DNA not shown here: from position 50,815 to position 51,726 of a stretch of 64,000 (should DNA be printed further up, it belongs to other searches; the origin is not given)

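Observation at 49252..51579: Membrane-anchored coiled-coil protein ending in a CBM20/48-like module: candidate starch-granule targeting/scaffold protein (PTST-like)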

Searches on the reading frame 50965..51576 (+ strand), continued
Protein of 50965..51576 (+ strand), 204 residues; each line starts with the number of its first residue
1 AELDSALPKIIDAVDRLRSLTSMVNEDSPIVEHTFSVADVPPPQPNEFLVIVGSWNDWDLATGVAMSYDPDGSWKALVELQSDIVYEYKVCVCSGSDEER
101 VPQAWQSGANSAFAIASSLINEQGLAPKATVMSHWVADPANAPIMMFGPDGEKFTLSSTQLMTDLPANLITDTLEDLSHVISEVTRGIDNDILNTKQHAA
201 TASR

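Call 35: find_homologous_proteins(query=A2, max_evalue=0.001)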
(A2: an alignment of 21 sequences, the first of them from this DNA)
Query A2 (21 sequences) (166 aa, profile of the alignment): 12 proteins with E <= 0.001 among 2957 candidates.
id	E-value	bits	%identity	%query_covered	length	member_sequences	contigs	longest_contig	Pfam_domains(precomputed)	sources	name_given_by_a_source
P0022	7.7e-58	212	31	78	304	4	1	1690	PF00686.26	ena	-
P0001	7.9e-52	193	100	100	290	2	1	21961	-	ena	-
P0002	6.0e-50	187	91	100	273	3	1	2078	PF00686.26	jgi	jgi:hypothetical protein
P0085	9.4e-50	186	63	100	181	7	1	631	-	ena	-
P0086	6.0e-49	184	33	83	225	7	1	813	PF00686.26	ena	-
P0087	1.1e-39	153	30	60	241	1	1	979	-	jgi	jgi:hypothetical protein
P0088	9.0e-36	141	29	57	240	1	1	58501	PF00686.26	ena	-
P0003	1.9e-35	140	98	77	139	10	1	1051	-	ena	-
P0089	3.6e-29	119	23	72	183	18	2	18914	-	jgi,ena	jgi:hypothetical protein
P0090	6.2e-25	105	24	67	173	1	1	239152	-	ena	-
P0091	7.0e-25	105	32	41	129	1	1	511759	-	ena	-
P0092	8.2e-11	60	-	-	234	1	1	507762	-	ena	-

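Call 38: predict_structure(alignment_id=A2)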
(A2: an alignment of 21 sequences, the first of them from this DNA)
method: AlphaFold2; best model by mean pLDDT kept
length: 166 residues; sequences in the alignment: 21
mean_pLDDT: 84.4   pTM: 0.76
mean pLDDT of the five models: 84.4, 84.3, 83.3, 82.9, 80.2
residues with pLDDT >= 90: 97; 70-90: 34; 50-70: 17; < 50: 18
segments of 3 or more residues with pLDDT < 50: 150-166
pLDDT, mean of each block of 10 residues (from residue 1): 94 95 98 97 97 94 96 96 90 88 94 87 86 68 51 46 44
secondary structure, 60 per line:
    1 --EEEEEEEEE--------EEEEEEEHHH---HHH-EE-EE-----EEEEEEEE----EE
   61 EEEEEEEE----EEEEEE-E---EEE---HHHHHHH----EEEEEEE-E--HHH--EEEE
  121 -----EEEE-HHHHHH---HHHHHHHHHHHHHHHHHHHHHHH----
elements in order: E3-11 E20-26 E47-54 E59-68 E73-78 E84-86 H90-96 E101-107 E117-120 E126-129 H131-136 H140-162

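Call 40: fold_search(model_id=the predicted structure, library=pdb)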
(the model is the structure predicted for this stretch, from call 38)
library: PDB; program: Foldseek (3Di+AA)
matches with E <= 10: 1201; with E <= 0.001: 29
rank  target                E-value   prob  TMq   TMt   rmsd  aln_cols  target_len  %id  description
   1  8x8k_C                5.9e-06  1.00  0.50  0.81   2.9       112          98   19  Crystal structure of STBD1 CBM20 domain in complex with maltotetraose (released 2024-09-18)
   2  8x8k_A                1.5e-05  1.00  0.49  0.81   2.2       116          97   19  Crystal structure of STBD1 CBM20 domain in complex with maltotetraose (released 2024-09-18)
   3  1cqy                  1.8e-05  1.00  0.50  0.82   2.1       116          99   18  STARCH BINDING DOMAIN OF BACILLUS CEREUS BETA-AMYLASE (released 1999-08-20)
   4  1b90                  2.7e-05  1.00  0.47  0.16   2.9       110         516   19  BACILLUS CEREUS BETA-AMYLASE APO FORM (released 1999-03-15)
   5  1ven                  2.9e-05  1.00  0.50  0.17   2.2       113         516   18  Crystal Structure Analysis of Y164E/maltose of Bacilus cereus Beta-amylase at pH 4.6 (released 2005-05-24)
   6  1vep_A                3.2e-05  1.00  0.49  0.16   2.2       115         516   18  Crystal Structure Analysis of Triple (T47M/Y164E/T328N)/maltose of Bacillus cereus Beta-Amylase at pH 6.5 (released 2005-05-24)
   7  1veo_A                4.7e-05  1.00  0.51  0.17   2.1       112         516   19  Crystal Structure Analysis of Y164F/maltose of Bacillus cereus Beta-Amylase at pH 4.6 (released 2005-05-24)
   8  2z0b_A                5.9e-05  1.00  0.53  0.78   2.5       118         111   14  Crystal structure of CBM20 domain of human putative glycerophosphodiester phosphodiesterase 5 (KIAA1434) (released 2008-05-06)
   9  2vn4_A                8.8e-05  1.00  0.49  0.14   3.0       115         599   19  Glycoside Hydrolase Family 15 Glucoamylase from Hypocrea jecorina (released 2008-05-20)
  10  1itc_A                9.3e-05  1.00  0.49  0.16   2.2       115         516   18  Beta-Amylase from Bacillus cereus var. mycoides Complexed with Maltopentaose (released 2003-05-27)
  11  7czj_A                1.3e-04  1.00  0.48  0.79   2.7       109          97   20  The Crystal Structure of Family 20 CBM of Maltotetraose-forming Amylase from Pseudomonas Saccharophila STB07 (released 2021-09-08)
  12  2z0b_E                1.8e-04  1.00  0.50  0.76   2.7       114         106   14  Crystal structure of CBM20 domain of human putative glycerophosphodiester phosphodiesterase 5 (KIAA1434) (released 2008-05-06)
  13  2z0b_B                2.4e-04  1.00  0.50  0.76   2.7       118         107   15  Crystal structure of CBM20 domain of human putative glycerophosphodiester phosphodiesterase 5 (KIAA1434) (released 2008-05-06)
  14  2z0b_C                2.6e-04  1.00  0.52  0.72   2.5       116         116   15  Crystal structure of CBM20 domain of human putative glycerophosphodiester phosphodiesterase 5 (KIAA1434) (released 2008-05-06)
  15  1cyg                  4.0e-04  1.00  0.49  0.13   2.5       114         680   17  CYCLODEXTRIN GLUCANOTRANSFERASE (E.C.2.4.1.19) (CGTASE) (released 1995-02-27)
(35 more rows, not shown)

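Call 62: find_encoding_contigs(protein=P0001, flank=6000, max_places=4)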
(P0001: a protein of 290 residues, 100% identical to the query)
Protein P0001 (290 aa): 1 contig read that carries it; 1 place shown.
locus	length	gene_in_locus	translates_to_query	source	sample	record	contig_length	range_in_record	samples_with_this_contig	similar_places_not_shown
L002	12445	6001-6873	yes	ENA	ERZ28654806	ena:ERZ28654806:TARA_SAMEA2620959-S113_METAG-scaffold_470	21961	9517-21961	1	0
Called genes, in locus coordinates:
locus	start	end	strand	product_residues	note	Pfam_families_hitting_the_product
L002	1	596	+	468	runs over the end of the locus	PF01602:Adaptin_N (faint), PF00514:Arm, PF13513:HEAT_EZ, PF13646:HEAT_2 (weak), PF00514:Arm, PF24768:ARM_ARMC5, PF00514:Arm, PF16186:Arm_3, +9 more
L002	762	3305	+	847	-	PF01421:Reprolysin, PF13583:Reprolysin_4 (faint), PF13688:Reprolysin_5, PF13582:Reprolysin_3 (weak), PF01421:Reprolysin, PF00200:Disintegrin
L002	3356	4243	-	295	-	PF01596:Methyltransf_3, PF13578:Methyltransf_24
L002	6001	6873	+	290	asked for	-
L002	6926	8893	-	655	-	PF17285:PRMT5_TIM, PF05185:PRMT5, PF17286:PRMT5_C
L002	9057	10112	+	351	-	PF07082:DUF1350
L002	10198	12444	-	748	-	?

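Call 88: find_encoding_contigs(protein=P0091, flank=5000, max_places=2)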
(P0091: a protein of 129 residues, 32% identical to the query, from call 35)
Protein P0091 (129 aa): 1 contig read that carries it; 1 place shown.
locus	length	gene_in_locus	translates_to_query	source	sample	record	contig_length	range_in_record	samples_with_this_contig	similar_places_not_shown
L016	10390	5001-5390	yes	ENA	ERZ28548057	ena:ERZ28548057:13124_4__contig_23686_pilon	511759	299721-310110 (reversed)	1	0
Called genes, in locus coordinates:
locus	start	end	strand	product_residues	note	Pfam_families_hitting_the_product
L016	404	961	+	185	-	-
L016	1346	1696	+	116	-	-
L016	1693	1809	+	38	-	-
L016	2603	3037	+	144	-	-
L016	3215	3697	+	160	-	-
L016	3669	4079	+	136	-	-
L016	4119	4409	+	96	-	-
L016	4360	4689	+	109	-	-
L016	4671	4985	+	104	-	PF00686:CBM_20 (faint)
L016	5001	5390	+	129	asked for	-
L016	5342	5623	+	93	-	-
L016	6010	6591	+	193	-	-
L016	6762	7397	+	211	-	-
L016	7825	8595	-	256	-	-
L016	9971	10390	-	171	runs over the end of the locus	-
